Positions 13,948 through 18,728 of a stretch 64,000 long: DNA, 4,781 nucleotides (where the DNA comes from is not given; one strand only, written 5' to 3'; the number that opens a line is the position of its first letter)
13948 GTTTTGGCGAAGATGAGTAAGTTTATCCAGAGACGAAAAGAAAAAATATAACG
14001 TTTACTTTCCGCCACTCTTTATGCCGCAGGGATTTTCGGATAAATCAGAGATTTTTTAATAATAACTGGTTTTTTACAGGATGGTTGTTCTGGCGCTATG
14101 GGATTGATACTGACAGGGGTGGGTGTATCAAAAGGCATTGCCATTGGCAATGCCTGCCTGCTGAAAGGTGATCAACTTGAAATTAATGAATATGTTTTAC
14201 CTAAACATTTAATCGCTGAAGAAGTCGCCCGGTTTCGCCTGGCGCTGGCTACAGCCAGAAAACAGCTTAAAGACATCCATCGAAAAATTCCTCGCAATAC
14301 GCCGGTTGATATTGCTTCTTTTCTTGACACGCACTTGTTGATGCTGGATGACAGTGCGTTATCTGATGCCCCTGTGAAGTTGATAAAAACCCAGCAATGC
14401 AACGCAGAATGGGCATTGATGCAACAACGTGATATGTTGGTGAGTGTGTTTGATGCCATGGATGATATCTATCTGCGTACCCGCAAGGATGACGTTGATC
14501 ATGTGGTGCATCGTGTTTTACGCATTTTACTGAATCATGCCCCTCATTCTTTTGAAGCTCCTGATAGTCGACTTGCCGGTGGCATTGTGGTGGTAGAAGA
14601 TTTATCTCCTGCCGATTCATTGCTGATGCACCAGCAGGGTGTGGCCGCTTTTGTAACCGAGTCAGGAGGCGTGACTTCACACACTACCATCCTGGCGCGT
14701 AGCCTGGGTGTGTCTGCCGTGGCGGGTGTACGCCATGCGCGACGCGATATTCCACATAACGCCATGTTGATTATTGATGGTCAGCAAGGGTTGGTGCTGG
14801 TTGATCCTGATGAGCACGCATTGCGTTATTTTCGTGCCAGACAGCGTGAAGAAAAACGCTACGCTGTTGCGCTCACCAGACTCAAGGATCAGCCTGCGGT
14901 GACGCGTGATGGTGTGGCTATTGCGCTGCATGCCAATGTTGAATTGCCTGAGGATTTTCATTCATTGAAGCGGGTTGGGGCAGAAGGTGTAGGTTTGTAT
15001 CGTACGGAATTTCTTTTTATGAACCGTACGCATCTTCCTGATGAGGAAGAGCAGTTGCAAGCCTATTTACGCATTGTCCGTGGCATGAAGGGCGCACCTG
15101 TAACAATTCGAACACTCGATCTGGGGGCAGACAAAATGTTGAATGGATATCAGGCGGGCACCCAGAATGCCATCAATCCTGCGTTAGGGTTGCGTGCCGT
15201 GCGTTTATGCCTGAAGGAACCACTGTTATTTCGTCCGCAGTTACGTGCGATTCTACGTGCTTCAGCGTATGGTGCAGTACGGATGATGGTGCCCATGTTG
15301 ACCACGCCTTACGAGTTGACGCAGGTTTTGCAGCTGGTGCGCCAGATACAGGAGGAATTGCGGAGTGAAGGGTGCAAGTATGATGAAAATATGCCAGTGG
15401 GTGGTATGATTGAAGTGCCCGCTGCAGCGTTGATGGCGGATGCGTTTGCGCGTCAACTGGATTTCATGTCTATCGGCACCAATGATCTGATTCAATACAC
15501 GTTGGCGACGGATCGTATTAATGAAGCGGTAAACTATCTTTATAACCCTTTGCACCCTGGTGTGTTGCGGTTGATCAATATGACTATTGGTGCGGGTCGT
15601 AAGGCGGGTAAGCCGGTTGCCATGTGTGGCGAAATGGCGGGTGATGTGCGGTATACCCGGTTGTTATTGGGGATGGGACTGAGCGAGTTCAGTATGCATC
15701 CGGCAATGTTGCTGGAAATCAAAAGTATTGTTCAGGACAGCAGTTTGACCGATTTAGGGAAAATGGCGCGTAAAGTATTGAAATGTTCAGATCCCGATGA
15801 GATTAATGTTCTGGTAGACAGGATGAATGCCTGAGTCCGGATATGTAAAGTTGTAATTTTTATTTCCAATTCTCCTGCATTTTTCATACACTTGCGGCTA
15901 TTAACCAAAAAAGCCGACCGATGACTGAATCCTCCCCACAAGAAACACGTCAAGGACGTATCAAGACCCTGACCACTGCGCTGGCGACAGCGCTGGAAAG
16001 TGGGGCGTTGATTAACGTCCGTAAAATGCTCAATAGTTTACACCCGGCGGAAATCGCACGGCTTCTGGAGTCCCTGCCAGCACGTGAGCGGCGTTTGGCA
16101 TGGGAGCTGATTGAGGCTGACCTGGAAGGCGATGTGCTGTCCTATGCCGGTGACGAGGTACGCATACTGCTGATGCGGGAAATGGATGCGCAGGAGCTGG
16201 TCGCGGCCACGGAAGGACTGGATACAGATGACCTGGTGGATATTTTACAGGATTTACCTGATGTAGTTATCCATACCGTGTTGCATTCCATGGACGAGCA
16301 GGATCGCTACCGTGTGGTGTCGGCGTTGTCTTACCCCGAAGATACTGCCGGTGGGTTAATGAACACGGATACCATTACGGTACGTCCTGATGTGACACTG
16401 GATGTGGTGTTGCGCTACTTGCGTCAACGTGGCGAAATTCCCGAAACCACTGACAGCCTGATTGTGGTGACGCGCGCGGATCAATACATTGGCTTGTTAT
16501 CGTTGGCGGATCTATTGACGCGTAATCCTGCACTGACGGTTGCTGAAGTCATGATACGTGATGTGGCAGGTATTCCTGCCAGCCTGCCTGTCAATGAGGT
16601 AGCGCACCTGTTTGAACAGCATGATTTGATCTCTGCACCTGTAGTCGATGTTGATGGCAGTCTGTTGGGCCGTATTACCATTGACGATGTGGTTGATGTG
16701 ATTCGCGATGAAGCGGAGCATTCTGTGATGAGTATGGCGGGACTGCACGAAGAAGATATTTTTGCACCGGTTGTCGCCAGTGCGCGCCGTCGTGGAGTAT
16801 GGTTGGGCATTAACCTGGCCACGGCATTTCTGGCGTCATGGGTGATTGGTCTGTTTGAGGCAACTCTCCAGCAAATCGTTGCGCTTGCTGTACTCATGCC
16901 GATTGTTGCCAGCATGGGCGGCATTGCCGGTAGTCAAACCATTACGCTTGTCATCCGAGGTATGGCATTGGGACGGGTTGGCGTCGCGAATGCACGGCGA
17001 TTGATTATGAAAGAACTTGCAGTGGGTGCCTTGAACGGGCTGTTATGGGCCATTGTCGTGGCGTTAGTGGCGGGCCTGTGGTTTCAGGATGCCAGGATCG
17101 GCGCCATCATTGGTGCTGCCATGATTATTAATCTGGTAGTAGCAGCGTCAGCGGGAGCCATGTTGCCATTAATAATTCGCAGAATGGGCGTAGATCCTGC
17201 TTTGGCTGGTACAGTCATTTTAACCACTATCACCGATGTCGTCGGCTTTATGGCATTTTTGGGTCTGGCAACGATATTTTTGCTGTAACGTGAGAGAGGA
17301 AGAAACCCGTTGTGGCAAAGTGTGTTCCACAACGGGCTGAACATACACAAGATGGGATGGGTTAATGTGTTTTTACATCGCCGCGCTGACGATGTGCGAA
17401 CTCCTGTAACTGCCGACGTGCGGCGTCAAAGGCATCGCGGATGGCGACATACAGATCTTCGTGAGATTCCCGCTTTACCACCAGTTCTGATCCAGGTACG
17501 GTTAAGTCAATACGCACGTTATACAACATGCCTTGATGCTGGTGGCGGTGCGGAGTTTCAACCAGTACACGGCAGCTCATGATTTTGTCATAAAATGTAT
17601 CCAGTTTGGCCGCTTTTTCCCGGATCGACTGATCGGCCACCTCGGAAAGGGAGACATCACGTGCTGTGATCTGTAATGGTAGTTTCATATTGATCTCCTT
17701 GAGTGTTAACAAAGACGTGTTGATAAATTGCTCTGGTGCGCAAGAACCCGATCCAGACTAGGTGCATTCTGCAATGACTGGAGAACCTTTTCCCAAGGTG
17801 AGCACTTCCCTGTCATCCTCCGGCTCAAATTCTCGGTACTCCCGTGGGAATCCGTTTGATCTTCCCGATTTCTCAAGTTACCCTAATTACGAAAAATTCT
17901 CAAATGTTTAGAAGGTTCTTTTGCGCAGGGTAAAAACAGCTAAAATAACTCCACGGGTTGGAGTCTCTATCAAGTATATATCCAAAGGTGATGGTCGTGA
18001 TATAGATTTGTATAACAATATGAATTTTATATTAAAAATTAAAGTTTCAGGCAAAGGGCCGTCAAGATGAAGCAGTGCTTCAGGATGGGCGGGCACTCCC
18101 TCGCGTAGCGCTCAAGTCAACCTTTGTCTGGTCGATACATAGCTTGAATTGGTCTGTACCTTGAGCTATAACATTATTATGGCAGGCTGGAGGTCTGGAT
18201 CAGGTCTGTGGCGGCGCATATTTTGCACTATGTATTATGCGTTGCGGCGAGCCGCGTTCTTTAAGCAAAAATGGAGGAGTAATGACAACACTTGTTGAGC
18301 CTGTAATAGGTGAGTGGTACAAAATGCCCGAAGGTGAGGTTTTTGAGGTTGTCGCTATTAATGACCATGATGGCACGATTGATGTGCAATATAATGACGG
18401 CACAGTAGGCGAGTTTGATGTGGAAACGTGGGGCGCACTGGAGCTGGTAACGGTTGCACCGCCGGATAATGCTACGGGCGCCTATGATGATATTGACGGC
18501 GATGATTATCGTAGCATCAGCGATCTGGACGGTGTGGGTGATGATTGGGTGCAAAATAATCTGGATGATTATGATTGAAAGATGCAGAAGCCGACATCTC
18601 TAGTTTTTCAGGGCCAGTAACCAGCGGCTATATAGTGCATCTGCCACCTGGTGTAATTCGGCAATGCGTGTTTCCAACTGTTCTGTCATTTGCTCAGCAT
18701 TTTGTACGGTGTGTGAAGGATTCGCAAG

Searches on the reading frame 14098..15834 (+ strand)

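Call 67: search_protein_families(library=pfam, proteins=[window:14098-15834:+], max_evalue=0.00001)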
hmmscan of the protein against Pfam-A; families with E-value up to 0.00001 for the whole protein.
window:14098-15834:+ (578 aa): 3 families
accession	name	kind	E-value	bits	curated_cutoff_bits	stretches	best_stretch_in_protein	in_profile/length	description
PF02896.24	PEP-utilizers_C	-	5.7e-107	357.7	22.8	1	260-547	5-290/293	PEP-utilising enzyme, PEP-binding domain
PF05524.18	PEP-utilisers_N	-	2e-30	105.9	24.4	1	6-129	1-121/121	PEP-utilising enzyme, N-terminal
PF00391.29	PEP-utilizers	-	5.2e-19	68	23.1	1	161-231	4-72/72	PEP-utilising enzyme, mobile domain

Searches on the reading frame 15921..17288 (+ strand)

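Call 67: search_protein_families(library=pfam, proteins=[window:15921-17288:+], max_evalue=0.00001)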
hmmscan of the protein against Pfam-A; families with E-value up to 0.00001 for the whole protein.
window:15921-17288:+ (455 aa): 3 families
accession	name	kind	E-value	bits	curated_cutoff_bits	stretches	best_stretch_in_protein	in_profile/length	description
PF01769.21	MgtE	-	5.3e-33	114.4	27.6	1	326-449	1-125/125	Divalent cation transporter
PF03448.22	MgtE_N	-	3.5e-25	88.9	25.9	1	40-141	1-102/102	MgtE intracellular N domain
PF00571.33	CBS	-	1e-17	64.6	24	2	207-262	1-56/57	CBS domain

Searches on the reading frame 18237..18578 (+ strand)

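Call 67: search_protein_families(library=pfam, proteins=[window:18237-18578:+], max_evalue=0.00001)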
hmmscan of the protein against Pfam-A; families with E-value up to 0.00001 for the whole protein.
window:18237-18578:+ (113 aa): 1 family
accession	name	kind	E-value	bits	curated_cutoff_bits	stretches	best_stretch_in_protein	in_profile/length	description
PF20549.3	DUF6763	-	2.5e-25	88.9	27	1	20-104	4-87/97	Family of unknown function (DUF6763)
